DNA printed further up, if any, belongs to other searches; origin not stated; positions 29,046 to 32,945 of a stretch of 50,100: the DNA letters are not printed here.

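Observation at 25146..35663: A 10.5-kb single ORF (21% of the genome) with a mosaic ejection-protein architecture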

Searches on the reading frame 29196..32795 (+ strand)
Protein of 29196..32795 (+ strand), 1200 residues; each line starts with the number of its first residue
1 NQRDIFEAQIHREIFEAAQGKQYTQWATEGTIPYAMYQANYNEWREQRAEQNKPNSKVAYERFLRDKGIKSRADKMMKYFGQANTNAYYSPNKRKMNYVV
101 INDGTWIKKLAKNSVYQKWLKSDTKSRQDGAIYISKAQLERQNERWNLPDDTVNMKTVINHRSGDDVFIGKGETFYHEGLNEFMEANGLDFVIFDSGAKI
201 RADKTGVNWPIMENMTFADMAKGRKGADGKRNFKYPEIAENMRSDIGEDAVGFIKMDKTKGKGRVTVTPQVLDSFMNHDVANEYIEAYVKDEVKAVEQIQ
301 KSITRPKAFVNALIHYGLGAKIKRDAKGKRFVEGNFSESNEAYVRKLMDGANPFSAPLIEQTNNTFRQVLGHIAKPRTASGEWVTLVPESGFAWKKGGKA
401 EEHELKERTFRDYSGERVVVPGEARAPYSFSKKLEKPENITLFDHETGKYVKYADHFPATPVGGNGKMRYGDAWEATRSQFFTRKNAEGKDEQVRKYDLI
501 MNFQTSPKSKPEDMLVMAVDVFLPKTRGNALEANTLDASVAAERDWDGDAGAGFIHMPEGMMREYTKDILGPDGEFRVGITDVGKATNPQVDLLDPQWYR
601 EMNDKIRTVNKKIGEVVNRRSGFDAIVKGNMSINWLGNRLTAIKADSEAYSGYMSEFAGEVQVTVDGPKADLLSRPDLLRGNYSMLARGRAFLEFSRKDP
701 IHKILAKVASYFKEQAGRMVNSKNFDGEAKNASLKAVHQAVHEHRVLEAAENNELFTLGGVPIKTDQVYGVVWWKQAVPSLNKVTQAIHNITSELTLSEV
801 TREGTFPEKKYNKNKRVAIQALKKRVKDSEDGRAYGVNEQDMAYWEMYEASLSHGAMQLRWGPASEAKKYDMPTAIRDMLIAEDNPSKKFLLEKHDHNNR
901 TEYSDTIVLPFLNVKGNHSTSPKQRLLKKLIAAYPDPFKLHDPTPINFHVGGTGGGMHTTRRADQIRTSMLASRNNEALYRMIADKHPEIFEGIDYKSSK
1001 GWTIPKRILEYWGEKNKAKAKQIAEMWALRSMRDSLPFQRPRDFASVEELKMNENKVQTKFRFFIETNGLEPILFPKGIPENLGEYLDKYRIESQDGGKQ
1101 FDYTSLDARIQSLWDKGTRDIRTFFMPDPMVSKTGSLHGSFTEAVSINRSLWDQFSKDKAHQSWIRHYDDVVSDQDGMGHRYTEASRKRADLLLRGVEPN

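Call 43: predict_structure(alignment_id=A2)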
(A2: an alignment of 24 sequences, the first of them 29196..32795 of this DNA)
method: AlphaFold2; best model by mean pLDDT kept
length: 1200 residues; sequences in the alignment: 24
mean_pLDDT: 42.8   pTM: 0.28
mean pLDDT of the five models: 42.8, 41.5, 39.8, 38.2, 35.5
residues with pLDDT >= 90: 0; 70-90: 58; 50-70: 282; < 50: 860
segments of 3 or more residues with pLDDT < 50: 1-94, 104-129, 201-305, 352-440, 452-458, 460-465, 502-516, 523-742, 756-760, 795-818, 853-971, 1035-1060, 1065-1080, 1082-1104, 1125-1200
pLDDT, mean of each block of 10 residues (from residue 1): 33 34 26 29 41 40 40 32 28 54 48 41 48 81 65 64 55 73 77 68 39 40 34 34 35 27 26 32 33 35 48 58 72 63 61 43 36 26 26 30 29 36 27 35 54 46 51 63 61 57 40 48 41 29 33 39 40 35 27 35 40 41 40 30 32 30 25 32 37 36 38 34 32 42 53 50 54 53 63 50 39 47 59 61 59 40 32 33 27 23 26 27 28 39 34 31 45 52 63 60 65 72 65 43 36 44 49 43 46 38 51 58 43 27 29 38 38 35 40 35
secondary structure, 60 per line:
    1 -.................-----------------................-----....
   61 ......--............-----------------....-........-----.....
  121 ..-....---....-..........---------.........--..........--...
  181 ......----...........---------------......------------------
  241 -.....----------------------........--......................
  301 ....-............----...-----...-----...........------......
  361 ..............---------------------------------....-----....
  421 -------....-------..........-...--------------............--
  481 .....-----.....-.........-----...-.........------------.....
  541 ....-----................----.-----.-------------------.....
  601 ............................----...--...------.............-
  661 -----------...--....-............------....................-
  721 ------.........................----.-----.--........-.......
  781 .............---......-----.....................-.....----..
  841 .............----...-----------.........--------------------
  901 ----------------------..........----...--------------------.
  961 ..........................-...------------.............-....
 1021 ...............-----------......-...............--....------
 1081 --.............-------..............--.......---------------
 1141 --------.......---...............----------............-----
elements in order (helices of 4 or more, strands of 3 or more residues): H2-18 H36-51 H57-66 H69-80 E98-101 H103-110 H116-122 H124-127 E131-134 H136-145 E155-163 E166-175 H178-186 E191-194 E198-201 H217-222 E242-246 H269-276 H279-304 H306-317 E322-324 E330-332 H338-348 H355-374 E408-411 E417-420 H428-431 E439-443 H444-448 E450-452 E467-469 H470-478 E481-485 E491-495 E497-505 E515-523 H536-544 E550-558 H559-565 H596-628 E633-635 E638-640 H647-659 H677-680 H682-693 H700-719 H727-751 H765-772 H774-793 H797-802 H808-828 H830-834 H839-853 H872-880 H923-932 H960-986 H1003-1015 H1017-1035 H1047-1052 H1054-1068 H1071-1074 H1083-1095 H1103-1116 H1119-1125 H1149-1155 H1159-1173 H1184-1195

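Call 48: find_homologous_proteins(query=A1, max_evalue=0.00001)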
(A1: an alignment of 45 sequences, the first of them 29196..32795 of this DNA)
Query A1 (45 sequences) (1200 aa, profile of the alignment): 2 proteins with E <= 0.00001 among 8000 candidates.
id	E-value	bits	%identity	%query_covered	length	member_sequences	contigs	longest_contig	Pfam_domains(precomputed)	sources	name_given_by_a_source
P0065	0.0e+0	2245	24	11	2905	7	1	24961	-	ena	-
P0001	0.0e+0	1450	100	100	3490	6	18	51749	-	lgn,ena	-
